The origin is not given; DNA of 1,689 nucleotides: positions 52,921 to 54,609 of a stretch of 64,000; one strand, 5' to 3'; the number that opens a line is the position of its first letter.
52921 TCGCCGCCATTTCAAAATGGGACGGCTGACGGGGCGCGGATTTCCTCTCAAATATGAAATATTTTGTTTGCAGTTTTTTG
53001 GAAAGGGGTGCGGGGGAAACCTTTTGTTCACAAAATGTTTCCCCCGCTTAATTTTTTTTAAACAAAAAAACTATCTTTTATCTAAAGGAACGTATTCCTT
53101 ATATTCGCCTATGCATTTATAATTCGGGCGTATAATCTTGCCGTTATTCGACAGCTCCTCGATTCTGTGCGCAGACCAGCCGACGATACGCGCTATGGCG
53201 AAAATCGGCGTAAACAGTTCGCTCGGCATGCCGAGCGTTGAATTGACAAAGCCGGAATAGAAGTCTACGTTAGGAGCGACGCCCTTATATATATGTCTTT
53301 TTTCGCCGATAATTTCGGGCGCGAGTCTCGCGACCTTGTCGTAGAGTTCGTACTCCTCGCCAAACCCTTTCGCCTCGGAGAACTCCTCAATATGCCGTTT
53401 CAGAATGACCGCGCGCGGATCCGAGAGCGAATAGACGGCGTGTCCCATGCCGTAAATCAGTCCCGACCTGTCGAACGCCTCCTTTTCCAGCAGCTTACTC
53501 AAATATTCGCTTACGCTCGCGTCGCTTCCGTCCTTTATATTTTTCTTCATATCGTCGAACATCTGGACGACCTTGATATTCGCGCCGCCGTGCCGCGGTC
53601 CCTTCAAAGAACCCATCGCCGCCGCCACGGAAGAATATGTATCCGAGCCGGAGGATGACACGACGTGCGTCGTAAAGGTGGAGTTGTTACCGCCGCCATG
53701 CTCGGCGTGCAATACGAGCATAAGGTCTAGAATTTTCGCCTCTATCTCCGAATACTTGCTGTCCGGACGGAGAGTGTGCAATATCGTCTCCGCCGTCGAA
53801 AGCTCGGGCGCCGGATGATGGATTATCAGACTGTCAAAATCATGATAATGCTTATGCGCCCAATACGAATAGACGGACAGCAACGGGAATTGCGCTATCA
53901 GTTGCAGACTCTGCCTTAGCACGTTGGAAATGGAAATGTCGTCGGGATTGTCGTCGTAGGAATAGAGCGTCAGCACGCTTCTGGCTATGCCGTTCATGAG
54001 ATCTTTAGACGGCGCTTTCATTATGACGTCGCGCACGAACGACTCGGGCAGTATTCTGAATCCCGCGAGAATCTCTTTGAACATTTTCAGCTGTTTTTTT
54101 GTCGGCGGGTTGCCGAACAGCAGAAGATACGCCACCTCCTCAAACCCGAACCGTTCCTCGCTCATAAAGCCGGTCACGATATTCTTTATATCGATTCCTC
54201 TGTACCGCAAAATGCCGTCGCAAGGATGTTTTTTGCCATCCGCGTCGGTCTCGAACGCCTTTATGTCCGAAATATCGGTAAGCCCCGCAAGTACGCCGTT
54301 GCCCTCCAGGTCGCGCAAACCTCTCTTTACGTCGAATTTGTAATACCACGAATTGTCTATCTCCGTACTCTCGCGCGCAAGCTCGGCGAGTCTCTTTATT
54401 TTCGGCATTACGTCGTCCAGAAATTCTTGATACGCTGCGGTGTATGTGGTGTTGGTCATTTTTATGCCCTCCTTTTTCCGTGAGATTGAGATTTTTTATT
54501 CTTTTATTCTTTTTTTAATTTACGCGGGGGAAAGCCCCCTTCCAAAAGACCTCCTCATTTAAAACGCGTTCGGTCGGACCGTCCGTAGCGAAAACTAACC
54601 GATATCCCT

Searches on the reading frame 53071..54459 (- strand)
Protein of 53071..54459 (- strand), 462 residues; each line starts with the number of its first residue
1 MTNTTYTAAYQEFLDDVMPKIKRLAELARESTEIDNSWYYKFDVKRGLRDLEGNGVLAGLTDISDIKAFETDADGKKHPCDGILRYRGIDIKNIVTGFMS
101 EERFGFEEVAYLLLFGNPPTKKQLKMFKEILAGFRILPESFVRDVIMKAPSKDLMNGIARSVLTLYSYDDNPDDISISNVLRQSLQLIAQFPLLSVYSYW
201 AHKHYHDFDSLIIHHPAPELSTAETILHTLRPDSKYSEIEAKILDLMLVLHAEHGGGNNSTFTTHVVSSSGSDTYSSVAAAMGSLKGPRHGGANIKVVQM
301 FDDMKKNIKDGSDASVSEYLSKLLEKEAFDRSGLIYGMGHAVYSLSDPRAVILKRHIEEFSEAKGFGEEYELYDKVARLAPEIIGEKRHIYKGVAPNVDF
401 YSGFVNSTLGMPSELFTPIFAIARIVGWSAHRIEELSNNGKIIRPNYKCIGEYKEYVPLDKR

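Call 16: search_protein_families(library=pfam, proteins=[window:53071-54459:-])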
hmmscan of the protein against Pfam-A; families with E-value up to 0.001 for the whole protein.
window:53071-54459:- (462 aa): 1 family
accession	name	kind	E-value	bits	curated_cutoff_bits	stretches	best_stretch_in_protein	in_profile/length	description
PF00285.26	Citrate_synt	-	4.4e-114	381.7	27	1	54-445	3-356/357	Citrate synthase, C-terminal domain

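Call 17: find_encoding_contigs(protein=window:53071-54459:-, flank=10000, max_places=10)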
Protein window:53071-54459:- (462 aa): 1 contig read that carries it; 1 place shown.
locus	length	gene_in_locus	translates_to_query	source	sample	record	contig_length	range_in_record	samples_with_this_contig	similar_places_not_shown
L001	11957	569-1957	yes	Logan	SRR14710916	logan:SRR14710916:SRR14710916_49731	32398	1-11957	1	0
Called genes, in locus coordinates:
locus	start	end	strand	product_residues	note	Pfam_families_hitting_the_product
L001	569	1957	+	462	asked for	PF00285:Citrate_synt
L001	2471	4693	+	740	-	PF02421:FeoB_N, PF01926:MMR_HSR1, PF07670:Gate, PF07664:FeoB_C, PF07670:Gate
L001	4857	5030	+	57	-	-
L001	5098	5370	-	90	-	-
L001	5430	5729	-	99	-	-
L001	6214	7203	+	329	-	-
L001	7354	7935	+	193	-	PF02441:Flavoprotein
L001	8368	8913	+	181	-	PF00156:Pribosyltran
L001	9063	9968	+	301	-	PF02729:OTCace_N, PF00185:OTCace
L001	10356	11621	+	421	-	PF07969:Amidohydro_3 (weak), PF01979:Amidohydro_1, PF12890:DHOase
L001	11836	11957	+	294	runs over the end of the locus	PF00215:OMPdecase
